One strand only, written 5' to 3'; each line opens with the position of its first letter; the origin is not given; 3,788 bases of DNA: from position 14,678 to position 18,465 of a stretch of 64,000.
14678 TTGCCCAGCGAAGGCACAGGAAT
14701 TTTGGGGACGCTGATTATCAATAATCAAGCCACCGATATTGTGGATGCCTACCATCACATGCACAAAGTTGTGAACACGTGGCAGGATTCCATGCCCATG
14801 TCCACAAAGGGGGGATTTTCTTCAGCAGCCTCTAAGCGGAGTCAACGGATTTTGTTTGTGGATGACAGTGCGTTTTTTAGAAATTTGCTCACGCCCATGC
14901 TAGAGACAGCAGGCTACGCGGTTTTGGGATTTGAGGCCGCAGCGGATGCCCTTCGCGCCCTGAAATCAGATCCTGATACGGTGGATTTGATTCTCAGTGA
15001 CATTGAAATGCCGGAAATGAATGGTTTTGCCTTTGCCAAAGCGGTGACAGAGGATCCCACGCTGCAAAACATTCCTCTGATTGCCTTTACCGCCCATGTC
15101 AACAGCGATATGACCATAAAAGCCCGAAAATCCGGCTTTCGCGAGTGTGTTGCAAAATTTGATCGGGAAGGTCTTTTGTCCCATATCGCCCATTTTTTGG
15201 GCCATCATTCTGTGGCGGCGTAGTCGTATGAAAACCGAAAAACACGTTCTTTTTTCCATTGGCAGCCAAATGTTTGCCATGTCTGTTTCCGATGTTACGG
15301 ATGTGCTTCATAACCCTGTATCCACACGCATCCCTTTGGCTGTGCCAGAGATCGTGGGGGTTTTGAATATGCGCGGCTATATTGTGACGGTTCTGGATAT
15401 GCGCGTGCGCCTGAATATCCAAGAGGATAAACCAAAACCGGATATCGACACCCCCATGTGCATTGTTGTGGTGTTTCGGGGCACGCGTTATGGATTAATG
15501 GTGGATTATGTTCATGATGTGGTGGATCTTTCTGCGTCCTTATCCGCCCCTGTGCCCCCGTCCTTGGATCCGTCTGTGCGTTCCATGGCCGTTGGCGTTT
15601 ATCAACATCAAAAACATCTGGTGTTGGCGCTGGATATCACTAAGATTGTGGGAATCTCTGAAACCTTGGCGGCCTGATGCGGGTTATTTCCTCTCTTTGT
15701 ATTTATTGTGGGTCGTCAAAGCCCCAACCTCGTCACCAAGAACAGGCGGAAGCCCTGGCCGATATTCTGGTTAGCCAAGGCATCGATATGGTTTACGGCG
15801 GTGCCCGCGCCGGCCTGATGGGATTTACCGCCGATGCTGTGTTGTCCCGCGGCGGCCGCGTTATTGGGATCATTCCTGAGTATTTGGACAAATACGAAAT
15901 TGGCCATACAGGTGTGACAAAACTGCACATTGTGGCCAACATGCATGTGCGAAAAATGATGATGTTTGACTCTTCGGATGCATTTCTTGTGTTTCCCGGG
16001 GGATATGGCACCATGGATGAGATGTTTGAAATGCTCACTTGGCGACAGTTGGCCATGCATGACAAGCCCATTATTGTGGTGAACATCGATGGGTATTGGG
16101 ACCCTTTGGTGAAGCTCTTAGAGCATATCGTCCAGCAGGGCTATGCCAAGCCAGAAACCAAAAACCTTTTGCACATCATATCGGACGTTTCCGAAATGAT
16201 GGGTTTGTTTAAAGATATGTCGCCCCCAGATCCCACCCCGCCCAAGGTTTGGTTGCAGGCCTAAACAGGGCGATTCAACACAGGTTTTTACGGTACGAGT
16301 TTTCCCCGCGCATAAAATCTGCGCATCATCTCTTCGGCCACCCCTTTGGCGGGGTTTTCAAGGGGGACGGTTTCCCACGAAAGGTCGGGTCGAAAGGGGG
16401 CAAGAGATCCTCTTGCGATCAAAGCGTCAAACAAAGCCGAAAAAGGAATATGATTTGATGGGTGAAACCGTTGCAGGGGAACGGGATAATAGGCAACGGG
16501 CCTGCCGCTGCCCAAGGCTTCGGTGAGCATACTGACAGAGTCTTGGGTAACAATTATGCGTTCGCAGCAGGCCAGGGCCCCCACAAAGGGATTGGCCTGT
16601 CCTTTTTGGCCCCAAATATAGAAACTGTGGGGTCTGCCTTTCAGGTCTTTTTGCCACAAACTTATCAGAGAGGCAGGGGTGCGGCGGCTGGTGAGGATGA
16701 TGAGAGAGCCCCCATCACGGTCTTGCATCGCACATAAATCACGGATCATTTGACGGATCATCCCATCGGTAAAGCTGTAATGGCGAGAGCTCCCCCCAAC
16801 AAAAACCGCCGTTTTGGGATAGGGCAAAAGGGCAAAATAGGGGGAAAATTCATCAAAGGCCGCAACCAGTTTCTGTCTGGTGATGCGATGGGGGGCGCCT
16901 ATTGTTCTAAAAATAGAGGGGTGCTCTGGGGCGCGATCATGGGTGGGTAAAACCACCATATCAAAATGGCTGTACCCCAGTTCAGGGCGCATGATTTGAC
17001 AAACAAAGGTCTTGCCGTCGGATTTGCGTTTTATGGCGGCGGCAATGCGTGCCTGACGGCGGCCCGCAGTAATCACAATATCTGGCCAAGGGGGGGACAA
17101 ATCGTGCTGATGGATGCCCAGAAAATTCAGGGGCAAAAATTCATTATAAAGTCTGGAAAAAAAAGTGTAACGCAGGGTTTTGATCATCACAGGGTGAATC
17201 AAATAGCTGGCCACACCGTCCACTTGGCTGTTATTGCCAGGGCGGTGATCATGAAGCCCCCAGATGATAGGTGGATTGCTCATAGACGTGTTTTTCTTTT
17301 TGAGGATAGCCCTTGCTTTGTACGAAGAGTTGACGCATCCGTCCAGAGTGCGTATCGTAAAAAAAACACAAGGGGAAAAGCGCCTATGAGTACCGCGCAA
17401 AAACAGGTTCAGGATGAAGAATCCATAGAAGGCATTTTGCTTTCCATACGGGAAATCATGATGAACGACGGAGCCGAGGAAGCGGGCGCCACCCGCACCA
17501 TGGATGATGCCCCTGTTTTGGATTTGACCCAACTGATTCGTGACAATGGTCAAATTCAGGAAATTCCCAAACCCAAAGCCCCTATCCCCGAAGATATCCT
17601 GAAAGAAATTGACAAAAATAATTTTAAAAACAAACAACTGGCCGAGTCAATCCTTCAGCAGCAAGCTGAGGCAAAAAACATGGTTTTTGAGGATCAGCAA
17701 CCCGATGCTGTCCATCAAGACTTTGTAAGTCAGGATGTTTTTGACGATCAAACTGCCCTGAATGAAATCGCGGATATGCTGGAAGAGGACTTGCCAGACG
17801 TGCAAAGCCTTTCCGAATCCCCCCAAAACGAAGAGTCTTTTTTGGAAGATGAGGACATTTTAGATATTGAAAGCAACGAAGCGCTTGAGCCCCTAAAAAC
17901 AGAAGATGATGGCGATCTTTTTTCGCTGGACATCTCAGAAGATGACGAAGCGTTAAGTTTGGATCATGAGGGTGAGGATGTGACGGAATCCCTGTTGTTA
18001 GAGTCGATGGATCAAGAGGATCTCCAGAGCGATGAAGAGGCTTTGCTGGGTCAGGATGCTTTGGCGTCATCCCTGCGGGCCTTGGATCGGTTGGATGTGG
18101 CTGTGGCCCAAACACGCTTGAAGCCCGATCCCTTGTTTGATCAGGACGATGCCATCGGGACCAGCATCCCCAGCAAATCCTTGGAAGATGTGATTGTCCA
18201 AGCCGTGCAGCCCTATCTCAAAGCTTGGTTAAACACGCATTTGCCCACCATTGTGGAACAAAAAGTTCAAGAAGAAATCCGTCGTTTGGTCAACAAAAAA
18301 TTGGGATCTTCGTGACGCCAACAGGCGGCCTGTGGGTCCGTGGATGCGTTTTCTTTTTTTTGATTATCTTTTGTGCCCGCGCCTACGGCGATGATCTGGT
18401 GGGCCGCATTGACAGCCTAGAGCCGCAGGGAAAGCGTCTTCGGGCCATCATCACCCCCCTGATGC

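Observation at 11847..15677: Non-canonical che-like phosphorelay: ChpT-type histidine phosphotransferase directly upstream of a CheA(two CheW domains)-receiver hybrid and CheW, with no MCP, CheY, CheB or CheR nearby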

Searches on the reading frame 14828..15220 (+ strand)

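Call 67: search_protein_families(library=ncbifam, proteins=[window:14828-15220:+], max_evalue=1e-8)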
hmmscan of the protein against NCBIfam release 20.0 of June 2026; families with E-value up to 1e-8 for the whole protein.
window:14828-15220:+ (131 aa): 27 families (the best 25 are shown)
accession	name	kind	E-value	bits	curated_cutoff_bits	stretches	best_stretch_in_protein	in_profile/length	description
NF008099.0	PRK10841.1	equivalog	6.8e-15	53.9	920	1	6-110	825-925/949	two-component system sensor histidine kinase RcsC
TIGR01818.1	ntrC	equivalog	2.2e-14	53.1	558.6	1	8-122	1-112/463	nitrogen regulation protein NR(I)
NF053854.1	RespRegPhoBBctds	equivalog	6.4e-14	51.9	270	1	8-103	1-93/225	two-component system response regulator PhoB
NF007135.0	PRK09581.1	equivalog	1.4e-13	50.4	474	1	6-109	3-104/457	PleD family two-component system response regulator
NF001965.0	PRK00742.1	subfamily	1.5e-13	50.7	293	1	6-112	4-109/357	chemotaxis-specific protein-glutamate methyltransferase CheB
NF006900.1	PRK09390.1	equivalog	2e-13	50.3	255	1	6-124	5-120/203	response regulator FixJ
NF008318.0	PRK11107.1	equivalog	2.6e-13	49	890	1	3-123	665-784/920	two-component sensor histidine kinase BarA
NF046022.1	RespRegCpdRBruc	equivalog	4.7e-13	49.2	180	1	6-89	2-84/120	cell cycle two-component system response regulator CpdR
TIGR02956.1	TMAO_torS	equivalog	5.4e-13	47.9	676.5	1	5-126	701-822/967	TMAO reductase system sensor histidine kinase/response regulator TorS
NF008176.1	PRK10923.1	equivalog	5.5e-13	48.3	620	1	7-117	5-112/469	nitrogen regulation protein NR(I)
NF011874.0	PRK15347.1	equivalog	1.1e-12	46.9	852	1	7-110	692-795/921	two component system sensor kinase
NF011695.0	PRK15115.1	equivalog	2.7e-12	46.2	763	1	2-126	3-124/445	two-component system response regulator GlrR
NF053512.1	nitric_RR_NosR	exception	2.9e-12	46.3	400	1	8-99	1-88/422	response regulator c-di-GMP phosphodiesterase, NosR family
NF008543.0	PRK11466.1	equivalog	3.1e-12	45.2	982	1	5-126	681-800/914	TMAO reductase system sensor histidine kinase/response regulator TorS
TIGR02154.1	PhoB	equivalog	5.4e-12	45.5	296.2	1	5-120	2-116/226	phosphate regulon transcriptional regulator PhoB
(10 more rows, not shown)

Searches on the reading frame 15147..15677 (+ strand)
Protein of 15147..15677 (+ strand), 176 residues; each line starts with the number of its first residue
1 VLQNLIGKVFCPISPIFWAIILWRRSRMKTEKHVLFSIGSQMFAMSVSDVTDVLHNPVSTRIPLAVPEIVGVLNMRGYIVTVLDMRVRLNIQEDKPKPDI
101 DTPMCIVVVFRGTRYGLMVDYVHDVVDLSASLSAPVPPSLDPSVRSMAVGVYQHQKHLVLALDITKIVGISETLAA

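Call 4: search_protein_families(library=ncbifam, proteins=[window:15147-15677:+], max_evalue=0.01)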
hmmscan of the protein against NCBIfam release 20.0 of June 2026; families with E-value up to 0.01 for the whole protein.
window:15147-15677:+ (176 aa): 1 family
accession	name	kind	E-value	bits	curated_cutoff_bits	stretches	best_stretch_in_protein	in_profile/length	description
NF007903.0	PRK10612.1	equivalog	4.7e-10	39.5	260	1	30-168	16-151/167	chemotaxis protein CheW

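Call 5: search_protein_families(library=pfam, proteins=[window:15147-15677:+], max_evalue=0.01)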
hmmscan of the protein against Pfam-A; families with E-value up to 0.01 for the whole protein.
window:15147-15677:+ (176 aa): 1 family
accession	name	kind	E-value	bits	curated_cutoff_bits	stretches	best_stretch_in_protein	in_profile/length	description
PF01584.24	CheW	-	2.1e-21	76.4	23.5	1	33-168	2-134/138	CheW-like domain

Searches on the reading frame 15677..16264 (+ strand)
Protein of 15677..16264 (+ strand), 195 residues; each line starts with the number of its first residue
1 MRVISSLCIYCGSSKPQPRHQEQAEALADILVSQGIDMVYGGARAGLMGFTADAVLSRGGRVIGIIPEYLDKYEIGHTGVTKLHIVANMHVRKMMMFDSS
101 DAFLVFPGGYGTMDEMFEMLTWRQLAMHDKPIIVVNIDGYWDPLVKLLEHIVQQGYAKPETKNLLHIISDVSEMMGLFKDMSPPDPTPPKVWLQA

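Call 4: search_protein_families(library=ncbifam, proteins=[window:15677-16264:+], max_evalue=0.01)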
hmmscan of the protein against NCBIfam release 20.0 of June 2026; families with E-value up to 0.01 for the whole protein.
window:15677-16264:+ (195 aa): 3 families
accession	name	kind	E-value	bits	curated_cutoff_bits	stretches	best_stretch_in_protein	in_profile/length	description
TIGR00730.1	TIGR00730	subfamily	1e-53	181.7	96.35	1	6-175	2-172/178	TIGR00730 family Rossman fold protein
NF058542.1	CtkRMPhLog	equivalog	2.1e-35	122.3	300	1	6-175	3-172/177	cytokinin riboside 5'-monophosphate phosphoribohydrolase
TIGR00725.1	TIGR00725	hypoth_equivalog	6.4e-12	45.2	106.9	1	10-160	6-143/159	TIGR00725 family protein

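Call 5: search_protein_families(library=pfam, proteins=[window:15677-16264:+], max_evalue=0.01)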
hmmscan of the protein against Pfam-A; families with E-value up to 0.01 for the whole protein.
window:15677-16264:+ (195 aa): 2 families
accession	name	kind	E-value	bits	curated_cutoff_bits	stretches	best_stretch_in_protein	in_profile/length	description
PF03641.19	Lysine_decarbox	-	3e-44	150.8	27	1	48-175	1-128/131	Possible lysine decarboxylase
PF18306.6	LDcluster4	-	8.3e-15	55.1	26.3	1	12-142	8-125/151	SLOG cluster4 family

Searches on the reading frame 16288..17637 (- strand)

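Call 23: search_protein_families(library=pfam, proteins=[window:16288-17637:-], max_evalue=0.0001)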
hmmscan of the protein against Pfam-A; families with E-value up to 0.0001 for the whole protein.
window:16288-17637:- (449 aa): 1 family
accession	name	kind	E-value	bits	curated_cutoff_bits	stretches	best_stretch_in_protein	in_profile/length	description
PF06258.17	Mito_fiss_Elm1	-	1.6e-71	241.4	27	1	133-441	1-304/304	Mitochondrial fission ELM1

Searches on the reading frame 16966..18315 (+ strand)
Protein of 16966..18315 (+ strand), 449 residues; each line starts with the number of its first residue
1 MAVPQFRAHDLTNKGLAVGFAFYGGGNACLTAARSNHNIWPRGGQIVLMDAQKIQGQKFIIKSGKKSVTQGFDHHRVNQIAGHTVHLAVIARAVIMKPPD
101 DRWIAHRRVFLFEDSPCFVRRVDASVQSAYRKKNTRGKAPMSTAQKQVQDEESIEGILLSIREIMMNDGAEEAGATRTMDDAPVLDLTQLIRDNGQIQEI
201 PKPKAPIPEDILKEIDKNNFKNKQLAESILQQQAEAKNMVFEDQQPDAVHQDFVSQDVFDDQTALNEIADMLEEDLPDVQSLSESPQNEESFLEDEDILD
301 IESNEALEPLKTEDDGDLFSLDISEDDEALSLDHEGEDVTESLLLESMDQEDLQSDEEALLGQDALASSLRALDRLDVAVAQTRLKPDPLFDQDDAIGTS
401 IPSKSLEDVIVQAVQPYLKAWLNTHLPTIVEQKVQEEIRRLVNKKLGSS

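Call 5: search_protein_families(library=pfam, proteins=[window:16966-18315:+], max_evalue=0.01)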
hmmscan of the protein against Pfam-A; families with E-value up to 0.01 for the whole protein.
window:16966-18315:+ (449 aa): 1 family
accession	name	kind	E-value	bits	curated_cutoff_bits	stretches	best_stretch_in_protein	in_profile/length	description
PF10691.14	DUF2497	-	3.8e-13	50.1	27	1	360-442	3-74/75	Protein of unknown function (DUF2497)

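Call 39: search_protein_families(library=ncbifam, proteins=[window:16966-18315:+], max_evalue=0.001)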
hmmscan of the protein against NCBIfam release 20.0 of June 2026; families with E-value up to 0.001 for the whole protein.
window:16966-18315:+ (449 aa): 1 family
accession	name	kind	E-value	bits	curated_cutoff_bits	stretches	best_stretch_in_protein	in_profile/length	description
NF052660.1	PopZ_fam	subfamily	6.2e-15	56.8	125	1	283-441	36-165/167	PopZ family protein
